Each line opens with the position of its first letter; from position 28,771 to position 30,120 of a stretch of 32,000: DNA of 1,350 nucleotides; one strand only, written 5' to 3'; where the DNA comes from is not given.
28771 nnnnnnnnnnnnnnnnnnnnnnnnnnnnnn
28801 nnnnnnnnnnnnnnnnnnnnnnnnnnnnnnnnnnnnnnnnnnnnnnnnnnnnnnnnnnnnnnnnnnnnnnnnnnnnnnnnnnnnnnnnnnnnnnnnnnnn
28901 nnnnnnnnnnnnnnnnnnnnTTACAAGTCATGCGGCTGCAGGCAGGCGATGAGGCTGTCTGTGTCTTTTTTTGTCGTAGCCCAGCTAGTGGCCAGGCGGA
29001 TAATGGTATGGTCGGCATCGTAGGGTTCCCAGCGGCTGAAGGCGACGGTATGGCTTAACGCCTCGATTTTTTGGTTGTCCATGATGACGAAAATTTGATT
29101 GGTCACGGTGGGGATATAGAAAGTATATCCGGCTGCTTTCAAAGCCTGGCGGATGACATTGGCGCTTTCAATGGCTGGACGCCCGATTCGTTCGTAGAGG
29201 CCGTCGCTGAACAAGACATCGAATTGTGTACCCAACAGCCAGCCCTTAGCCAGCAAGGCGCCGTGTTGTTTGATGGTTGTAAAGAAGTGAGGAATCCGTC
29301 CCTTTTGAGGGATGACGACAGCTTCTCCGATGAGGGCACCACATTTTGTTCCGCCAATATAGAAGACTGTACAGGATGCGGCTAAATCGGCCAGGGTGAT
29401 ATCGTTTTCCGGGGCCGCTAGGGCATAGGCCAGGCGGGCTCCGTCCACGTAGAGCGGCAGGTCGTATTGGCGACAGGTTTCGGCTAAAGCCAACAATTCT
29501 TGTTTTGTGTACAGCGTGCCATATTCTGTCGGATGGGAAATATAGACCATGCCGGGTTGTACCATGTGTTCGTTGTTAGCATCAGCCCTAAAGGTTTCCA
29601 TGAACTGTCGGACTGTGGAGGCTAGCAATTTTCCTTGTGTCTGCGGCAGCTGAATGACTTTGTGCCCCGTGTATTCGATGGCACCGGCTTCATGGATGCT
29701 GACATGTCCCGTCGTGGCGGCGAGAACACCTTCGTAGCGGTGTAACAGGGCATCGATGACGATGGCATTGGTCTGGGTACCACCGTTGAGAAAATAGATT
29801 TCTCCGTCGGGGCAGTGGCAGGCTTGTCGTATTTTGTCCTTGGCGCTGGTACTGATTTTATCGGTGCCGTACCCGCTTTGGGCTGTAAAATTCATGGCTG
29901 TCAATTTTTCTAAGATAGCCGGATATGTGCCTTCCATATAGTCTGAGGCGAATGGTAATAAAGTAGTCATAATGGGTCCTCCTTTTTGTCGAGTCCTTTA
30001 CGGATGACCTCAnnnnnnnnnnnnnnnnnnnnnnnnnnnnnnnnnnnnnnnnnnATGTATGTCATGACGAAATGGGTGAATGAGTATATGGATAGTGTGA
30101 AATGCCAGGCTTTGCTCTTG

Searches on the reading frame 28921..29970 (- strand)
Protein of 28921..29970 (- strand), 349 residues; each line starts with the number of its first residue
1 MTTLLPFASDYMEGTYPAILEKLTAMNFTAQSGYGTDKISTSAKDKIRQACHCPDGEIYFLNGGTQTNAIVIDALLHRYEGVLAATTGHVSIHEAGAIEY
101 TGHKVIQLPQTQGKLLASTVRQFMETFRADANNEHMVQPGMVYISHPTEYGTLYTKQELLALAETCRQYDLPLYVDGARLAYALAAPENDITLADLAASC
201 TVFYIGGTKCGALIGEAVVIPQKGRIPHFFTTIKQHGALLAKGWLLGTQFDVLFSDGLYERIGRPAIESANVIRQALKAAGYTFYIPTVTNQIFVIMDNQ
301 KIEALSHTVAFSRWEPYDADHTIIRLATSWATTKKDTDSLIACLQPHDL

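Call 6: search_protein_families(library=pfam, proteins=[window:28921-29970:-], max_evalue=0.01)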
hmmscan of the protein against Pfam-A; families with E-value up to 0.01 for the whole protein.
window:28921-29970:- (349 aa): 3 families
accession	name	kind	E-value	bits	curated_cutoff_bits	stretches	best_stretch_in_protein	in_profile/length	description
PF01212.27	Beta_elim_lyase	-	6.4e-23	81.9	27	1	7-242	2-232/288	Beta-eliminating lyase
PF00155.27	Aminotran_1_2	-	2.2e-05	24.3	19.7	1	26-302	30-313/361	Aminotransferase class I and II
PF00266.25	Aminotran_5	-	0.0003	20.3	21.5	1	37-179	42-178/371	Aminotransferase class-V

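Call 69: find_encoding_contigs(protein=window:28921-29970:-, flank=3000, max_places=10)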
Protein window:28921-29970:- (349 aa): 23 contigs read that carry it; 6 places shown.
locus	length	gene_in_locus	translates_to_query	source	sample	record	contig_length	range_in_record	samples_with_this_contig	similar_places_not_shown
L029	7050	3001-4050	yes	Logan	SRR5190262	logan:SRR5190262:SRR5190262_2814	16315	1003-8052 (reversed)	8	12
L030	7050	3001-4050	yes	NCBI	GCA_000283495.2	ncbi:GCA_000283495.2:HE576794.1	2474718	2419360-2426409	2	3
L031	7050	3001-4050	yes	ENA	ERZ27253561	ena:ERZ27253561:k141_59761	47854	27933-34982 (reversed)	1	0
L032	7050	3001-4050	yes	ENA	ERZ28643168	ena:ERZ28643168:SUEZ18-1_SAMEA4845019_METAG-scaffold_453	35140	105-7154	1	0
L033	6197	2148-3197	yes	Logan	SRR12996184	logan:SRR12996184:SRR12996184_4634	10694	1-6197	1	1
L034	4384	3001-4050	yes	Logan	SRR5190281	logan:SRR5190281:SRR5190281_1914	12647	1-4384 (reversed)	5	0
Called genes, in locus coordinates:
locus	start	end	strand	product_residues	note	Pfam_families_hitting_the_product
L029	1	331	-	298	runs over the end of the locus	PF02653:BPD_transp_2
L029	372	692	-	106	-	PF00543:P-II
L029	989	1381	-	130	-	PF00380:Ribosomal_S9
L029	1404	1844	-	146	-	PF00572:Ribosomal_L13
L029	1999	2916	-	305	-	PF00126:HTH_1, PF03466:LysR_substrate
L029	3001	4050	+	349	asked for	PF00155:Aminotran_1_2 (faint), PF01212:Beta_elim_lyase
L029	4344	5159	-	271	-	PF18019:Cas3_HD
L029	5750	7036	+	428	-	PF01053:Cys_Met_Meta_PP, PF00155:Aminotran_1_2 (weak), PF01041:DegT_DnrJ_EryC1, PF00266:Aminotran_5 (weak)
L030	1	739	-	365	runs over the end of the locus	PF00465:Fe-ADH, PF13685:Fe-ADH_2, PF25137:ADH_Fe_C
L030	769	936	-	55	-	-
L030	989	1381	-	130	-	PF00380:Ribosomal_S9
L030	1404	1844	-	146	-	PF00572:Ribosomal_L13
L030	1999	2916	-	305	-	PF00126:HTH_1, PF03466:LysR_substrate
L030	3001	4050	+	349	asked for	PF00155:Aminotran_1_2 (faint), PF01212:Beta_elim_lyase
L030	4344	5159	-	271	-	PF18019:Cas3_HD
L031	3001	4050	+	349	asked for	PF00155:Aminotran_1_2 (faint), PF01212:Beta_elim_lyase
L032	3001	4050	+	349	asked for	PF00155:Aminotran_1_2 (faint), PF01212:Beta_elim_lyase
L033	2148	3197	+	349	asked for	PF00155:Aminotran_1_2 (faint), PF01212:Beta_elim_lyase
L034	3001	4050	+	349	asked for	PF00155:Aminotran_1_2 (faint), PF01212:Beta_elim_lyase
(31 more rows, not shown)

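Call 74: find_encoding_contigs(protein=window:28921-29970:-, flank=10000, max_places=10)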
Protein window:28921-29970:- (349 aa): 24 contigs read that carry it; 10 places shown.
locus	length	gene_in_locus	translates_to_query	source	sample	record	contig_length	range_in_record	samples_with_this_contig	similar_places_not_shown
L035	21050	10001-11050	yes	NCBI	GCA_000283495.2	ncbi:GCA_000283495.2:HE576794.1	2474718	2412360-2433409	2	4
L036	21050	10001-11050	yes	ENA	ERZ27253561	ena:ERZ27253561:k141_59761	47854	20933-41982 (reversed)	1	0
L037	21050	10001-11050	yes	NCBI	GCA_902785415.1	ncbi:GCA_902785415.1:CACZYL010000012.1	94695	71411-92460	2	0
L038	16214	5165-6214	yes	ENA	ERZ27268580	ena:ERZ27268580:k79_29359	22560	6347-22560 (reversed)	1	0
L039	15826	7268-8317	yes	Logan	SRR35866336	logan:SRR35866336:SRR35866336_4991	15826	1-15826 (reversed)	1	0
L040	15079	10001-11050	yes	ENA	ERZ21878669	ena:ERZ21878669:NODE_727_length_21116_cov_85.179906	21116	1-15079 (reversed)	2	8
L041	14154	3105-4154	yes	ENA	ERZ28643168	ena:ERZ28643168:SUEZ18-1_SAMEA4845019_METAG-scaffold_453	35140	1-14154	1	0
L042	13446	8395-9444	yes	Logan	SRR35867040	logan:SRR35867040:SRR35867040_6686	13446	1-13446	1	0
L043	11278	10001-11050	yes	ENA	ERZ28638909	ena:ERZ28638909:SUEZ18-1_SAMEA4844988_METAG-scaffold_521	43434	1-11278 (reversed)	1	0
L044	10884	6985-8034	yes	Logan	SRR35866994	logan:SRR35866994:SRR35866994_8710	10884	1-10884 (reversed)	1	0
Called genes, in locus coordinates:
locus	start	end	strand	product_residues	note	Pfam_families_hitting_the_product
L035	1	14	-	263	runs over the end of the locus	PF01661:Macro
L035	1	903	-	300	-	-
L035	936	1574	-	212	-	PF13460:NAD_binding_10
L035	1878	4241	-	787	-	PF00488:MutS_V, PF01713:Smr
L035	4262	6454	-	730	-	PF01136:Peptidase_U32, PF12392:DUF3656, PF01136:Peptidase_U32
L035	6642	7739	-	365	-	PF00465:Fe-ADH, PF13685:Fe-ADH_2, PF25137:ADH_Fe_C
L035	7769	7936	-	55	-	-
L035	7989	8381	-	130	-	PF00380:Ribosomal_S9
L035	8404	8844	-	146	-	PF00572:Ribosomal_L13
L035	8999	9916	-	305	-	PF00126:HTH_1, PF03466:LysR_substrate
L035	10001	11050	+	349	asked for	PF00155:Aminotran_1_2 (faint), PF01212:Beta_elim_lyase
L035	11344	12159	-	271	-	PF18019:Cas3_HD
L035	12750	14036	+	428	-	PF01053:Cys_Met_Meta_PP, PF00155:Aminotran_1_2 (weak), PF01041:DegT_DnrJ_EryC1, PF00266:Aminotran_5 (weak)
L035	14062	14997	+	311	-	PF04204:HTS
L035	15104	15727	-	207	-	PF14681:UPRTase, PF00156:Pribosyltran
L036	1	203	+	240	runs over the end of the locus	PF02146:SIR2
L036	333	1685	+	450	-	PF00395:SLH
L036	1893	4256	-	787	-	PF00488:MutS_V, PF01713:Smr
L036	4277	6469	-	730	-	PF01136:Peptidase_U32, PF12392:DUF3656, PF01136:Peptidase_U32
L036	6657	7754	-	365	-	PF00465:Fe-ADH, PF13685:Fe-ADH_2, PF25137:ADH_Fe_C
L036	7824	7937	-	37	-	-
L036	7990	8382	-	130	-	PF00380:Ribosomal_S9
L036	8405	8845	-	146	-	PF00572:Ribosomal_L13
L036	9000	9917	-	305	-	PF00126:HTH_1, PF03466:LysR_substrate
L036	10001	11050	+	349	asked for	PF00155:Aminotran_1_2 (faint), PF01212:Beta_elim_lyase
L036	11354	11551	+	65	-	-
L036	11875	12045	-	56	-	-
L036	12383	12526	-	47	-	-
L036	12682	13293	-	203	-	PF08281:Sigma70_r4_2, PF04545:Sigma70_r4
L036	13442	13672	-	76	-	PF11148:DUF2922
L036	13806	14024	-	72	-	PF07872:DUF1659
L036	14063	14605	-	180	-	PF01520:Amidase_3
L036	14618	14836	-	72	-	-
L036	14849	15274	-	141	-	-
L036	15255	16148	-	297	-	PF09681:Phage_rep_org_N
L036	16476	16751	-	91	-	-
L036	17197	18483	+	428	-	PF01053:Cys_Met_Meta_PP, PF00155:Aminotran_1_2 (weak), PF01041:DegT_DnrJ_EryC1, PF00266:Aminotran_5 (weak)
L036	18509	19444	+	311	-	PF04204:HTS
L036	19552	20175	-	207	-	PF14681:UPRTase, PF00156:Pribosyltran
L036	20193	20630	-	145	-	PF02502:LacAB_rpiB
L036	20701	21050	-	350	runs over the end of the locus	PF01300:Sua5_yciO_yrdC, PF03481:Sua5_C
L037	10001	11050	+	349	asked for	PF00155:Aminotran_1_2 (faint), PF01212:Beta_elim_lyase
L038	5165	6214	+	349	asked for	PF00155:Aminotran_1_2 (faint), PF01212:Beta_elim_lyase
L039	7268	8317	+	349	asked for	PF00155:Aminotran_1_2 (faint), PF01212:Beta_elim_lyase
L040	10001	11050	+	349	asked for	PF00155:Aminotran_1_2 (faint), PF01212:Beta_elim_lyase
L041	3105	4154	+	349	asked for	PF00155:Aminotran_1_2 (faint), PF01212:Beta_elim_lyase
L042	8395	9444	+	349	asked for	PF00155:Aminotran_1_2 (faint), PF01212:Beta_elim_lyase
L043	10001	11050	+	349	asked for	PF00155:Aminotran_1_2 (faint), PF01212:Beta_elim_lyase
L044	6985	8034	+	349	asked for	PF00155:Aminotran_1_2 (faint), PF01212:Beta_elim_lyase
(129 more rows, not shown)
